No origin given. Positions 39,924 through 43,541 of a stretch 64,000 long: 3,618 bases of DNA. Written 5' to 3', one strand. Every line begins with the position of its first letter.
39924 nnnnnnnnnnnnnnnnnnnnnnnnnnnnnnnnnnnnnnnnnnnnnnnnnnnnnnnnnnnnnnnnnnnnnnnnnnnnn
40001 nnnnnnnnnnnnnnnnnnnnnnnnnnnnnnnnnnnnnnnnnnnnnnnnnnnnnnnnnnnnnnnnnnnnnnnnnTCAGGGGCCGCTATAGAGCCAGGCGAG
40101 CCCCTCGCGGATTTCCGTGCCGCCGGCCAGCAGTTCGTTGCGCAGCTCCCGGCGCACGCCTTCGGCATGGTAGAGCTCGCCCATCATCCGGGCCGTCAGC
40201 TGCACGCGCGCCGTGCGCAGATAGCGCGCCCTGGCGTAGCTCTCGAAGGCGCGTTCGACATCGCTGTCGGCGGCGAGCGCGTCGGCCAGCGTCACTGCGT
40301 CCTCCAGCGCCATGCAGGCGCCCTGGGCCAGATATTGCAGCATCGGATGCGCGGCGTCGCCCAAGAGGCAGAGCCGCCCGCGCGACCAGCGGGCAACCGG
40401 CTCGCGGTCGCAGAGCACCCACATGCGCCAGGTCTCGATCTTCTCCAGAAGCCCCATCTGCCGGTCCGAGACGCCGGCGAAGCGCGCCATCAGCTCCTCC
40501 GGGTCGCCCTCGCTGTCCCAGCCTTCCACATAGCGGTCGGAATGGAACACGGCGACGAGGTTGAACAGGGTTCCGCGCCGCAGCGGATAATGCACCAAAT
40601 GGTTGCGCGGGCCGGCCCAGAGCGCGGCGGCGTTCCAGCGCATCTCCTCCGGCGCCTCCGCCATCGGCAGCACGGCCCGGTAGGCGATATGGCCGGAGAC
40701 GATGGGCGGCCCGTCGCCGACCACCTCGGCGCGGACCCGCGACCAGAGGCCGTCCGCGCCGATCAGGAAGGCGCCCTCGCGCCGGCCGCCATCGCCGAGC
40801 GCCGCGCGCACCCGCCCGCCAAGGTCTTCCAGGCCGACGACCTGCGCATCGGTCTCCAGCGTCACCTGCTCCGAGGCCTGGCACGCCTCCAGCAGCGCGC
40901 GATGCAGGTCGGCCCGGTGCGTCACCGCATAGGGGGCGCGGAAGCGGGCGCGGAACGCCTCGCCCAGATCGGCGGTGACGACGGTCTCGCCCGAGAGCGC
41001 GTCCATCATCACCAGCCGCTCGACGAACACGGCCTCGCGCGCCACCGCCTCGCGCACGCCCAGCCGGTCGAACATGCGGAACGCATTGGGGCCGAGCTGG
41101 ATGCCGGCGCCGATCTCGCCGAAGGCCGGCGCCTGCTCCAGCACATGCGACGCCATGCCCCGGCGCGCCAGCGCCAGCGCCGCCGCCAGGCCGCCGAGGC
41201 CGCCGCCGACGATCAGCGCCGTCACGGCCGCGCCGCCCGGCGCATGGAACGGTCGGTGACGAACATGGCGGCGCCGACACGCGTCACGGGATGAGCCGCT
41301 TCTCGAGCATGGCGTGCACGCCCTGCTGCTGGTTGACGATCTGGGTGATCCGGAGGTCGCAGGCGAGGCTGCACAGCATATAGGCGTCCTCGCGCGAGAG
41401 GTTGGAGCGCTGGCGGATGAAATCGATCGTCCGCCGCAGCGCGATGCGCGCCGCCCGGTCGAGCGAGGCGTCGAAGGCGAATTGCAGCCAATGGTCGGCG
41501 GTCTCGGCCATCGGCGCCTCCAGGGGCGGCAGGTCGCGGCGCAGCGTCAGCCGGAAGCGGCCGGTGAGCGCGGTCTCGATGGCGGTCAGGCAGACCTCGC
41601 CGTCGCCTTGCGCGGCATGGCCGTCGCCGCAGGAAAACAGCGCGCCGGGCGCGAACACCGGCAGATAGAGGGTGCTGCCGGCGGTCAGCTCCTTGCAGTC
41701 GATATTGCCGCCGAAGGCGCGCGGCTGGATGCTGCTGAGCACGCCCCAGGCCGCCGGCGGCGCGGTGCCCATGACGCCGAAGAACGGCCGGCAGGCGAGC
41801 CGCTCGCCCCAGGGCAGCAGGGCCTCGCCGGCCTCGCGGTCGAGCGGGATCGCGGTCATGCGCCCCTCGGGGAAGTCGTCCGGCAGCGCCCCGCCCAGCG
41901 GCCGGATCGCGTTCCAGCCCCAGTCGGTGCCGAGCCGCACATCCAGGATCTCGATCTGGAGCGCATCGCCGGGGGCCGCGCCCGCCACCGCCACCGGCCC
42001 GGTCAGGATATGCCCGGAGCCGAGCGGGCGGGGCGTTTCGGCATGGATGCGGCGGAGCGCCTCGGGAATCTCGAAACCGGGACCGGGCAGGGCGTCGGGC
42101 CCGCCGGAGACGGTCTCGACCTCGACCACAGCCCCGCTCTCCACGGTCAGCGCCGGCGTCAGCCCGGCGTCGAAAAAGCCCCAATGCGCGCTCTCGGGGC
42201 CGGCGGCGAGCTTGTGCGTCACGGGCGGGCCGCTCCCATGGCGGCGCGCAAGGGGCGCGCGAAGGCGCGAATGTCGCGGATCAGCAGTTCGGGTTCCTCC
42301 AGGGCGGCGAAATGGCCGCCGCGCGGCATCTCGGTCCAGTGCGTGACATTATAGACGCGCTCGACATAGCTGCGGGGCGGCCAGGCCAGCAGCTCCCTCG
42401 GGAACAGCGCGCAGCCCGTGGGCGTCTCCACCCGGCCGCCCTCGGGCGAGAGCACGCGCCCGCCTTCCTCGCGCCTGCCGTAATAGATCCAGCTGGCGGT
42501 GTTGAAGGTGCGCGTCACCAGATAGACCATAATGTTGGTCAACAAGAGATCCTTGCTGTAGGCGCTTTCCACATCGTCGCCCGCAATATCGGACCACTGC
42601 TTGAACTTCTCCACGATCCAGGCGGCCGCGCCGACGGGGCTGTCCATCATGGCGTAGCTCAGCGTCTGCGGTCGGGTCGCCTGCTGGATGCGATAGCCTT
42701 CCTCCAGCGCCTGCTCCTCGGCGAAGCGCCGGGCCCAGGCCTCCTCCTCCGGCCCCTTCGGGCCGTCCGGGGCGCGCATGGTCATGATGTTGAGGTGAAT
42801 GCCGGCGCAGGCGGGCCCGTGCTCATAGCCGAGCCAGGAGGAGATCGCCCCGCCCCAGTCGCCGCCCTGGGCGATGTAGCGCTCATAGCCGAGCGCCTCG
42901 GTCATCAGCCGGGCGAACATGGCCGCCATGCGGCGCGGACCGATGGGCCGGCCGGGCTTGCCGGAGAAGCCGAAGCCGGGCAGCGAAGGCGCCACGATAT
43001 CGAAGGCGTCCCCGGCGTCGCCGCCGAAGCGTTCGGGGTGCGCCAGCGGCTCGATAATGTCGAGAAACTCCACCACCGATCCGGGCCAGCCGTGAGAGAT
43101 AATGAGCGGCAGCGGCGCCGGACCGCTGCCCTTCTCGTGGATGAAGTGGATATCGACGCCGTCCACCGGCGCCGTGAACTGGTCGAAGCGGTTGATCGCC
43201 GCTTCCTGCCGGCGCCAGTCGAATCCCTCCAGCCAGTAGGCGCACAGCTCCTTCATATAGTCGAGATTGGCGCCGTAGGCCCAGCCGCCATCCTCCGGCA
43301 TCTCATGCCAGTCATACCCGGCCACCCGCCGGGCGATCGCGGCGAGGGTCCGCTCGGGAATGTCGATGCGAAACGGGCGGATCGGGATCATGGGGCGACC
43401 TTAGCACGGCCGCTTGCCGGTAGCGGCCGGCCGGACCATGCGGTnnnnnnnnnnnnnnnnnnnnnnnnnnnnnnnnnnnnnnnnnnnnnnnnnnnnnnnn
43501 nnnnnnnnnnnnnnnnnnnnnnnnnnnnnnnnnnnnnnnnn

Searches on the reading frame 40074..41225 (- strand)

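Call 75: search_protein_families(library=pfam, proteins=[window:40074-41225:-], max_evalue=0.00001)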
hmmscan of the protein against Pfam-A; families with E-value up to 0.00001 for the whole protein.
window:40074-41225:- (383 aa): 2 families
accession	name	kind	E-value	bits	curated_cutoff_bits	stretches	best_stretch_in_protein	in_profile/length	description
PF01494.25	FAD_binding_3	-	1.2e-29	104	22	1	2-337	3-341/349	FAD binding domain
PF01266.30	DAO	-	9.1e-08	32.4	27.9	0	90-290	133-335/353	FAD dependent oxidoreductase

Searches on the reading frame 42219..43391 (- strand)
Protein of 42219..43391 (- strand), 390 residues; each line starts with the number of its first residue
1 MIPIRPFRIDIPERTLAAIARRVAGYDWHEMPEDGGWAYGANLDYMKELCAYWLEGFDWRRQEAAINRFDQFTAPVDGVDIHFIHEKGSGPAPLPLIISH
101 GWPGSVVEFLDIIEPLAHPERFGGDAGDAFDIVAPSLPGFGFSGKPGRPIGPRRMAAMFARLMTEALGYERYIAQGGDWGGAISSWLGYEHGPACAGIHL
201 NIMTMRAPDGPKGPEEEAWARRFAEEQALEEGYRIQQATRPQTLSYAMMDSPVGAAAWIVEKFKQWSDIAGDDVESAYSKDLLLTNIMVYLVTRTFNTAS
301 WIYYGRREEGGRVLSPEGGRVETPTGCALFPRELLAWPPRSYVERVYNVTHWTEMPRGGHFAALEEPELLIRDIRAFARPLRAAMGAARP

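Call 75: search_protein_families(library=pfam, proteins=[window:42219-43391:-], max_evalue=0.00001)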
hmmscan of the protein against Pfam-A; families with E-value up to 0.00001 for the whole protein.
window:42219-43391:- (390 aa): 2 families
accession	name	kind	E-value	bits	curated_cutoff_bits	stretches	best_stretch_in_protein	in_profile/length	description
PF06441.18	EHN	-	1.1e-34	119.3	22.8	1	4-109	1-107/107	Epoxide hydrolase N terminus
PF00561.26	Abhydrolase_1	-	1.1e-14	55.1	25.8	1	95-200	2-99/245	alpha/beta hydrolase fold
